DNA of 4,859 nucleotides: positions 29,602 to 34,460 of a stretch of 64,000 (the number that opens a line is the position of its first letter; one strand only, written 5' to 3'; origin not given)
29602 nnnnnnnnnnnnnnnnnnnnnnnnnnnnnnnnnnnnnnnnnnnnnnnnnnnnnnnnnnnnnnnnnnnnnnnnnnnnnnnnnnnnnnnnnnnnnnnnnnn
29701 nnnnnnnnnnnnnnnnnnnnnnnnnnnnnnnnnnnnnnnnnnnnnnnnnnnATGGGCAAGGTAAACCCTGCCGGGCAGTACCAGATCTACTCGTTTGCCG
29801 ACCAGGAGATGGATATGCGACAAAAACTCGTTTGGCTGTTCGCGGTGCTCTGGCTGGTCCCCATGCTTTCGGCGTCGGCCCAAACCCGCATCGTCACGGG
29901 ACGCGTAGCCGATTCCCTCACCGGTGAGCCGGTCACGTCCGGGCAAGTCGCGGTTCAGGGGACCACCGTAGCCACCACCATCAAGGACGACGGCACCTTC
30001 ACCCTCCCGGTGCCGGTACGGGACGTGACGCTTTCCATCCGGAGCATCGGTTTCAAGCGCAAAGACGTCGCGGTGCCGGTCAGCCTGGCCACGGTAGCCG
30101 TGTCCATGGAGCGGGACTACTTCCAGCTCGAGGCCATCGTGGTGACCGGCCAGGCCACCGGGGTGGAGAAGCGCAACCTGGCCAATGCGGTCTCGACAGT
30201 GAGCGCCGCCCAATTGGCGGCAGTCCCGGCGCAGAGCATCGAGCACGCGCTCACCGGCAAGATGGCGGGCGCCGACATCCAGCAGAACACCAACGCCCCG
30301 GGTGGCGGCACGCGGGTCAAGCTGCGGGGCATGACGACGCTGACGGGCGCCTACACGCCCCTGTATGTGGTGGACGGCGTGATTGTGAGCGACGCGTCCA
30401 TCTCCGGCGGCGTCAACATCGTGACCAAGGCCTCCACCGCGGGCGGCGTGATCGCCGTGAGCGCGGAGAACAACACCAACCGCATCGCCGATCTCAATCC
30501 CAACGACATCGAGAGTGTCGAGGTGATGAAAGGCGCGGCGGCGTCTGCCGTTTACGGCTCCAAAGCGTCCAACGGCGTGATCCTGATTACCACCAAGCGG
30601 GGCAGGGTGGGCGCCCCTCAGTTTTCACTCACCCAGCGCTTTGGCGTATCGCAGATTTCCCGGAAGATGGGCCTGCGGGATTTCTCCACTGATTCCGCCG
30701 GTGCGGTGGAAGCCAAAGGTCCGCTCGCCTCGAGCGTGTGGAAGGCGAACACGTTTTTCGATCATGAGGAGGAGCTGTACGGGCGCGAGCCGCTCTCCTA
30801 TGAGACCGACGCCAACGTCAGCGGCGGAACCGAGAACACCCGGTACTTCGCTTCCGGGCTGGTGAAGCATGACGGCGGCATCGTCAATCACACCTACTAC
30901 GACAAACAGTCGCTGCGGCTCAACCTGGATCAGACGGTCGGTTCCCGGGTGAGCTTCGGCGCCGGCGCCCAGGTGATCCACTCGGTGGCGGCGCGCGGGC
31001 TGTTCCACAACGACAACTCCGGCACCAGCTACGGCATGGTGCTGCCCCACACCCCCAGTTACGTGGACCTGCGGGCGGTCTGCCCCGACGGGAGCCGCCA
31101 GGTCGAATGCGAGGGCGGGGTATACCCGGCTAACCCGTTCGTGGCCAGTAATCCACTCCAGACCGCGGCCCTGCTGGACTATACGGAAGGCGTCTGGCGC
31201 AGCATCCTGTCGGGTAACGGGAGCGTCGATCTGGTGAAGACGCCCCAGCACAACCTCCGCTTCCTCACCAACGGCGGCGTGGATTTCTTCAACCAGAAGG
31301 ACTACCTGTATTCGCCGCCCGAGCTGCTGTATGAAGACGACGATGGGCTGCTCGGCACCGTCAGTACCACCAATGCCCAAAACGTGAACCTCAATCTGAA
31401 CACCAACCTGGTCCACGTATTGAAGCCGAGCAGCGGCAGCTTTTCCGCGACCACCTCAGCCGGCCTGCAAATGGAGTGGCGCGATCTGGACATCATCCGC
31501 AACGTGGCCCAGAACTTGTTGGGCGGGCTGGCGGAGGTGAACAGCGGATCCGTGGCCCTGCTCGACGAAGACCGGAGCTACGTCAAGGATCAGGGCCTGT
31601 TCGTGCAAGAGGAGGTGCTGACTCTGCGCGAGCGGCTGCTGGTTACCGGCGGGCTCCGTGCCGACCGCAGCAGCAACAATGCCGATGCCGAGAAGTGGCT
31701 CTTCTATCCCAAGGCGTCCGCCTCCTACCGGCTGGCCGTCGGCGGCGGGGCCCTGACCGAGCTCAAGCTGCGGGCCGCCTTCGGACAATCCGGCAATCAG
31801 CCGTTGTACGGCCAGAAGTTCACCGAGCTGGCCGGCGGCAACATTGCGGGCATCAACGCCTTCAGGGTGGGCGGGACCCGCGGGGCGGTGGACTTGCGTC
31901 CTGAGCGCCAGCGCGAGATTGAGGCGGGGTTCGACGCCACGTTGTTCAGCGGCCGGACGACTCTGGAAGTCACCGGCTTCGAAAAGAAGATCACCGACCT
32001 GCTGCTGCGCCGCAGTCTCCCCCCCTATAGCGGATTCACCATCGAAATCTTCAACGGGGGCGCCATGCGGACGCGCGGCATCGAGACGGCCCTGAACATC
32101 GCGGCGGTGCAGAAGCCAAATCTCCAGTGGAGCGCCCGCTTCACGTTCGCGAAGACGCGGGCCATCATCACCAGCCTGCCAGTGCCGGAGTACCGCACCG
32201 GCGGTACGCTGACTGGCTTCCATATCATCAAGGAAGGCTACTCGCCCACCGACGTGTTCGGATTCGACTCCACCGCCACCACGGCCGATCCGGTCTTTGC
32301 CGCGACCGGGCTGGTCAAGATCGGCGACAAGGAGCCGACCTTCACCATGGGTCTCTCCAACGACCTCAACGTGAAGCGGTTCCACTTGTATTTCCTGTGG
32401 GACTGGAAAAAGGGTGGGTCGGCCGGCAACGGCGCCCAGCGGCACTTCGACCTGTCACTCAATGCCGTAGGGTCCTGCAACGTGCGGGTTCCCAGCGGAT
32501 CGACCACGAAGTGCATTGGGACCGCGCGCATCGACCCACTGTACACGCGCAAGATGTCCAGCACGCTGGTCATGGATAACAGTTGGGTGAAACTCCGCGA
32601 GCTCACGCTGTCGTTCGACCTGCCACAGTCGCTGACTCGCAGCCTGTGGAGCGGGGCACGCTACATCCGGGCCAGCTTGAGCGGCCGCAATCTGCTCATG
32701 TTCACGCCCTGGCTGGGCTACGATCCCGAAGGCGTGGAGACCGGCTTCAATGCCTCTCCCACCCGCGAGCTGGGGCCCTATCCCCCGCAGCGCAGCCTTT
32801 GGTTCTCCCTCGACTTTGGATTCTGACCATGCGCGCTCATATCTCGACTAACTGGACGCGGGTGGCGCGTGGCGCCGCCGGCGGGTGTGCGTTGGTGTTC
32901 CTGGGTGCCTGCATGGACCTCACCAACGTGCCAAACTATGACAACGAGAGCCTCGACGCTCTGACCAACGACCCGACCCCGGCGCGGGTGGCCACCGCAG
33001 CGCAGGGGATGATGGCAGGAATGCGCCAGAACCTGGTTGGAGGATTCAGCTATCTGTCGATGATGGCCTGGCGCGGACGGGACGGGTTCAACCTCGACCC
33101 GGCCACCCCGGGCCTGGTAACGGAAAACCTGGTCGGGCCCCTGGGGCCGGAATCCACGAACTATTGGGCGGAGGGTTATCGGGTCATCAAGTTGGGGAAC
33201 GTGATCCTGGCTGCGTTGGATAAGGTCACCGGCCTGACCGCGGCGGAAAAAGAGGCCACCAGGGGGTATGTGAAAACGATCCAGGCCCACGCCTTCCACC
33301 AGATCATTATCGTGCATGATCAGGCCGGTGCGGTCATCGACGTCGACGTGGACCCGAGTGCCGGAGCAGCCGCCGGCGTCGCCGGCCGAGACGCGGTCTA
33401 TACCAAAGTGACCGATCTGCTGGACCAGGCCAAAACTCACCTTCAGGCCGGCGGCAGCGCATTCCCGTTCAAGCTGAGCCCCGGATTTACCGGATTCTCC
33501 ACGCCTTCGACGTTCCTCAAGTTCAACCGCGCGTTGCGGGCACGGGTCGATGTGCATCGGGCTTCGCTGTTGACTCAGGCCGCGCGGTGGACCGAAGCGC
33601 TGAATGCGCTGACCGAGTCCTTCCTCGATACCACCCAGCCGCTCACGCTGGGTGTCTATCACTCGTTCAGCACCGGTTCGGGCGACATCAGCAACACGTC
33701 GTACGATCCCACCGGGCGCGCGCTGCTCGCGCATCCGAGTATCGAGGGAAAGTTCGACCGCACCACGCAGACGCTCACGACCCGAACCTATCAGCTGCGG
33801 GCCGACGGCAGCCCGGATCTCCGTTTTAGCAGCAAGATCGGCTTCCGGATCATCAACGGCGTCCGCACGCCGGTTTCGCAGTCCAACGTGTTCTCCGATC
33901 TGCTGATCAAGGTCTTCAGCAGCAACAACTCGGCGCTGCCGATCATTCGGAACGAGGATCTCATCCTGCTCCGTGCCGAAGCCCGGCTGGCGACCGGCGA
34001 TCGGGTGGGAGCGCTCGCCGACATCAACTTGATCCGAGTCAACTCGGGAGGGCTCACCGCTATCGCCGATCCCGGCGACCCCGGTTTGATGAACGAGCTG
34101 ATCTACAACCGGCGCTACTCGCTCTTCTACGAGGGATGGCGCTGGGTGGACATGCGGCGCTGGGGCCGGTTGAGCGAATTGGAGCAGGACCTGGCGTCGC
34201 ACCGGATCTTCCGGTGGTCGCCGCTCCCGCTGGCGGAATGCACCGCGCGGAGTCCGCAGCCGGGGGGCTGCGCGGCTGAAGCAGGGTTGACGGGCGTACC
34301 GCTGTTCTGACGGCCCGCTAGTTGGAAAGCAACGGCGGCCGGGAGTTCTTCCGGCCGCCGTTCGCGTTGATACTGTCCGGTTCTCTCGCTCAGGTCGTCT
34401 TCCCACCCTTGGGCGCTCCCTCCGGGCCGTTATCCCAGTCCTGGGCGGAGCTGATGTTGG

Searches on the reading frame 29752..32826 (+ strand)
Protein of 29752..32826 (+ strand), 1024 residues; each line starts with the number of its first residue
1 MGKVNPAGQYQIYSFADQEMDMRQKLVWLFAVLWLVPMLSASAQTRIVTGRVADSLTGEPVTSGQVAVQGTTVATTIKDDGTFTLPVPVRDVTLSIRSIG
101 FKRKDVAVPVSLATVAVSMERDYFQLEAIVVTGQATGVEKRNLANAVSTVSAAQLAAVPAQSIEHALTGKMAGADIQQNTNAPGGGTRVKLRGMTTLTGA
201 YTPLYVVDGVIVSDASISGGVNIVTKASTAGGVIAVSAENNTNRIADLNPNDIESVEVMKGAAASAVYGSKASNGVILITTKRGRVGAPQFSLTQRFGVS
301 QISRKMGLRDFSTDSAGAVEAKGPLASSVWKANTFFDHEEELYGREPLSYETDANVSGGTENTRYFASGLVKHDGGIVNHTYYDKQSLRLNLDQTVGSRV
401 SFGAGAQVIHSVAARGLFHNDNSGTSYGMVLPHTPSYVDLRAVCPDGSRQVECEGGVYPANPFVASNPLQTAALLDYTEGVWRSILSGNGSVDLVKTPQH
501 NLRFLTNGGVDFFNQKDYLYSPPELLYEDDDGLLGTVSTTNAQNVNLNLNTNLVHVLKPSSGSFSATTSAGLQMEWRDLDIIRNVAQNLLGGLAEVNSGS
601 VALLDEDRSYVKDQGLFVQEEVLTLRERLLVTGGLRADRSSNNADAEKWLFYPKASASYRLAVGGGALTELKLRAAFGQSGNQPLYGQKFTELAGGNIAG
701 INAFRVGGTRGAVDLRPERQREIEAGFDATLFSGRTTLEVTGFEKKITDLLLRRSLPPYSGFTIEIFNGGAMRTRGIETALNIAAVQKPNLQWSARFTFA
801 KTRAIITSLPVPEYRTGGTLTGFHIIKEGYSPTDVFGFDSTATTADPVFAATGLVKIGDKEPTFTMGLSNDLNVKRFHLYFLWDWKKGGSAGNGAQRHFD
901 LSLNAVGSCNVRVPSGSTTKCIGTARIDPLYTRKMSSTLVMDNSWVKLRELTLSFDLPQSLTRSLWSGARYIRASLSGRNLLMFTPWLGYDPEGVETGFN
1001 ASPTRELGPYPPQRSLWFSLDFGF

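Call 17: search_protein_families(library=pfam, proteins=[window:29752-32826:+], max_evalue=0.001)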
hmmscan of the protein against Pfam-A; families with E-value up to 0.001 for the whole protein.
window:29752-32826:+ (1024 aa): 2 families
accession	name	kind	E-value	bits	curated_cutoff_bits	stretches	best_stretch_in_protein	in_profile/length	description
PF07715.20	Plug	-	1.2e-17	64.8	23.9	1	140-276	2-107/107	TonB-dependent Receptor Plug Domain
PF13715.12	CarbopepD_reg_2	-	5e-09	36.5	32.2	1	48-131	1-88/88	CarboxypepD_reg-like domain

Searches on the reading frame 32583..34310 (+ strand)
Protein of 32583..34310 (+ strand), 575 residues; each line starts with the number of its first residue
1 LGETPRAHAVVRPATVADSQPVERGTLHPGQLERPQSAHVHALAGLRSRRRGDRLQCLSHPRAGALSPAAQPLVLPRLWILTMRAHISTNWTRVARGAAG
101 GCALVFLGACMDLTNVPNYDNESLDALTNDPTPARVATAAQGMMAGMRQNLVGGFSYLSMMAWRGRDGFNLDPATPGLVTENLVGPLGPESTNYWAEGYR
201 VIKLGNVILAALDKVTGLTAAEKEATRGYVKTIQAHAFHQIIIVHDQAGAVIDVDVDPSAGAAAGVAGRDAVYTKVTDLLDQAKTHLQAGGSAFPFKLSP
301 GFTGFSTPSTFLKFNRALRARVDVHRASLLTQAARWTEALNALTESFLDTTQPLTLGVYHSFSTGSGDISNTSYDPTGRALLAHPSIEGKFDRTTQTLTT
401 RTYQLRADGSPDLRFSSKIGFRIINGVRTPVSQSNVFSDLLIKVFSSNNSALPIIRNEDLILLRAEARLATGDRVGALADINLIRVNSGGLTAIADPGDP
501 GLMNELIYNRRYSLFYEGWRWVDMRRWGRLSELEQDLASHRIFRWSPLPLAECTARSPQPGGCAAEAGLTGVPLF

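Call 17: search_protein_families(library=pfam, proteins=[window:32583-34310:+], max_evalue=0.001)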
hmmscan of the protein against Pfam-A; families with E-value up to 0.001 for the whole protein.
window:32583-34310:+ (575 aa): 1 family
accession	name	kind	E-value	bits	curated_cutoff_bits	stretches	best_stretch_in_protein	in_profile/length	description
PF07980.17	SusD_RagB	-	2.3e-11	44.3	23.1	1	446-533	150-240/297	SusD family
